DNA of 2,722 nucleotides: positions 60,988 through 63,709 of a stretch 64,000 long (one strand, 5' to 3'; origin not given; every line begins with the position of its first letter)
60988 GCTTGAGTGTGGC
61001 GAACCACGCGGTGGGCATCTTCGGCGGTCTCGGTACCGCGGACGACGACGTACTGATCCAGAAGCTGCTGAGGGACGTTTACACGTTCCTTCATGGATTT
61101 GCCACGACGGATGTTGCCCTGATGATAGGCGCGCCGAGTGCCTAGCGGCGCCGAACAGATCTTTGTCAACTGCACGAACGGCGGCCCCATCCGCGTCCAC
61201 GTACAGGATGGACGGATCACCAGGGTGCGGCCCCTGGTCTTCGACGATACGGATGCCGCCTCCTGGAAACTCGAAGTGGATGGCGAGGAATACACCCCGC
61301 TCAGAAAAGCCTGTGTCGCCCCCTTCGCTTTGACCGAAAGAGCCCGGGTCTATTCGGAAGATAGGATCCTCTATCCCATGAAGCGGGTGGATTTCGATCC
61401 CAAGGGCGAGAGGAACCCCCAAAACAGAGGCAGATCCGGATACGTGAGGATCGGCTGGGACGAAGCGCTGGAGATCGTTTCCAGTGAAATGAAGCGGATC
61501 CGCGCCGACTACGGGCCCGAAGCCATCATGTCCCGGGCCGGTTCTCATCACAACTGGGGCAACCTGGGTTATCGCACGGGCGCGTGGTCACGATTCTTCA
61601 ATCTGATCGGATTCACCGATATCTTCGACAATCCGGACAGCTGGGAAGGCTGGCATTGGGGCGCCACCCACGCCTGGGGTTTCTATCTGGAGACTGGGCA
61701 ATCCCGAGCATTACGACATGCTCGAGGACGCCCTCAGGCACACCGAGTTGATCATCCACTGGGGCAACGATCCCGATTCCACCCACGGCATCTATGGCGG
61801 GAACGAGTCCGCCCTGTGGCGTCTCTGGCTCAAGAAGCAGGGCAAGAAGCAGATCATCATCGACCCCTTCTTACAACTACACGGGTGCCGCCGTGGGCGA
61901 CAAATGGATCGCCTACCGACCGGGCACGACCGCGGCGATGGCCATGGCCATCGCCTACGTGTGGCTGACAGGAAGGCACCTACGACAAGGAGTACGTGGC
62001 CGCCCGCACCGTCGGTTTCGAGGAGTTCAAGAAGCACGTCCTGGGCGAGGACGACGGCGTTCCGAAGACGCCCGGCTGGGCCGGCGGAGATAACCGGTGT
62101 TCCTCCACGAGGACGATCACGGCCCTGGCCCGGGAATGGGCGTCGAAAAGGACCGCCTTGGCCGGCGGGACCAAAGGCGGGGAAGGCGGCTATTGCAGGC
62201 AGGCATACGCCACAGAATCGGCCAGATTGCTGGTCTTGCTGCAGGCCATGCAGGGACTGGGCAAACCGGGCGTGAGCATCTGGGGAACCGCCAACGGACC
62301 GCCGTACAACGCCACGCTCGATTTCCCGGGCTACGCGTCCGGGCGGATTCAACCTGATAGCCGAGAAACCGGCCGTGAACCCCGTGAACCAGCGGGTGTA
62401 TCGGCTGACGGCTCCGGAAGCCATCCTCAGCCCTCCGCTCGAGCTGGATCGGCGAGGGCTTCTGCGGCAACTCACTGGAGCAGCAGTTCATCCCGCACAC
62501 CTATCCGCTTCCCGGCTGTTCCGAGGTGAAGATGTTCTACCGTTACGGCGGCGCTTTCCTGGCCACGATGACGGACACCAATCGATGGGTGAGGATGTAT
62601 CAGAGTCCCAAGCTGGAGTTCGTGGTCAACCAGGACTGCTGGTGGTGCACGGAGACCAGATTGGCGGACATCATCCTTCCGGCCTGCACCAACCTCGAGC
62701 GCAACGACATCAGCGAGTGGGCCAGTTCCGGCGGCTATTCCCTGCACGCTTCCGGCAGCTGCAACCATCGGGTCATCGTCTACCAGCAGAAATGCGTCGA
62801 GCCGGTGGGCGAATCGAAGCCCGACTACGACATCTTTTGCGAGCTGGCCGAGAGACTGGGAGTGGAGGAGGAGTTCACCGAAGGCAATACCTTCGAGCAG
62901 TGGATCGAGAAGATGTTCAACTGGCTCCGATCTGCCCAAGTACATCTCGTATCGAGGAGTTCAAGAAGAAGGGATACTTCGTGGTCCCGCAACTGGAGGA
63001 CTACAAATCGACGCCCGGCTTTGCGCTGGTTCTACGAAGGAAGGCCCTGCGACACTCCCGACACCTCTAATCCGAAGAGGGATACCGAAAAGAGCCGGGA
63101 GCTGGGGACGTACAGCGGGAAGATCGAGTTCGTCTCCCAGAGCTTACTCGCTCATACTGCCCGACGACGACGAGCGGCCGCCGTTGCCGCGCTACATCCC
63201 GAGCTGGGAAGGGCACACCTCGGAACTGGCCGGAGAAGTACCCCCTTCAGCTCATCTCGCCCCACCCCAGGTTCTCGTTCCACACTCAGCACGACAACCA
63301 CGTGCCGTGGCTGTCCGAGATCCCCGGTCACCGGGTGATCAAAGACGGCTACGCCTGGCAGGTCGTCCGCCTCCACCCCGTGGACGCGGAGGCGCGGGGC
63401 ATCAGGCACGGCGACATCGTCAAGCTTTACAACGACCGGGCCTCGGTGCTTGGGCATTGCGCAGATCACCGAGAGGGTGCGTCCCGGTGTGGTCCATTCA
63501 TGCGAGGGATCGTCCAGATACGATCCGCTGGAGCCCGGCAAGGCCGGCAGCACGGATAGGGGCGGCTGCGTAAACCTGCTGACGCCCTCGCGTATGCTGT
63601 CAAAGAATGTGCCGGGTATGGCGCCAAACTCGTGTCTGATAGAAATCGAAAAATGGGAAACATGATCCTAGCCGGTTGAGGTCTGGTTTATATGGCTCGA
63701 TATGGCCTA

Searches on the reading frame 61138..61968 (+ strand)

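Call 57: search_protein_families(library=pfam, proteins=[window:61138-61968:+], max_evalue=0.001)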
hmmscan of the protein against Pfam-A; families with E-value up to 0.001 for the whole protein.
window:61138-61968:+ (276 aa): 2 families
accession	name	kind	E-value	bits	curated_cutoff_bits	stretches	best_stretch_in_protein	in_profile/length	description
PF21423.2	AhtL-like_1st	-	3.4e-18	65.4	27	1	16-69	1-54/55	Pyrogallol hydroxytransferase large subunit-like, domain 1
PF00384.28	Molybdopterin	-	9.5e-08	31.9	24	1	76-136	1-48/353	Molybdopterin oxidoreductase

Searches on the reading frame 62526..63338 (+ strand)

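Call 57: search_protein_families(library=pfam, proteins=[window:62526-63338:+], max_evalue=0.001)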
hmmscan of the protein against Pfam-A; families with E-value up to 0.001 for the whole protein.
window:62526-63338:+ (270 aa): 1 family
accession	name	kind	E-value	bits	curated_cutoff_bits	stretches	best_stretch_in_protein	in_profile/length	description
PF00384.28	Molybdopterin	-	3.3e-11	43.3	24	1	11-110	269-353/353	Molybdopterin oxidoreductase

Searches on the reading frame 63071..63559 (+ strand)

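Call 57: search_protein_families(library=pfam, proteins=[window:63071-63559:+], max_evalue=0.001)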
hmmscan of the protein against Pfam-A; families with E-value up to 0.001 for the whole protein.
window:63071-63559:+ (162 aa): 1 family
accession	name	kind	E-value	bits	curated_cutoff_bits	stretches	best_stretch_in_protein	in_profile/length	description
PF01568.27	Molydop_binding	-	5.9e-10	39.6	26.8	1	59-127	1-60/110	Molydopterin dinucleotide binding domain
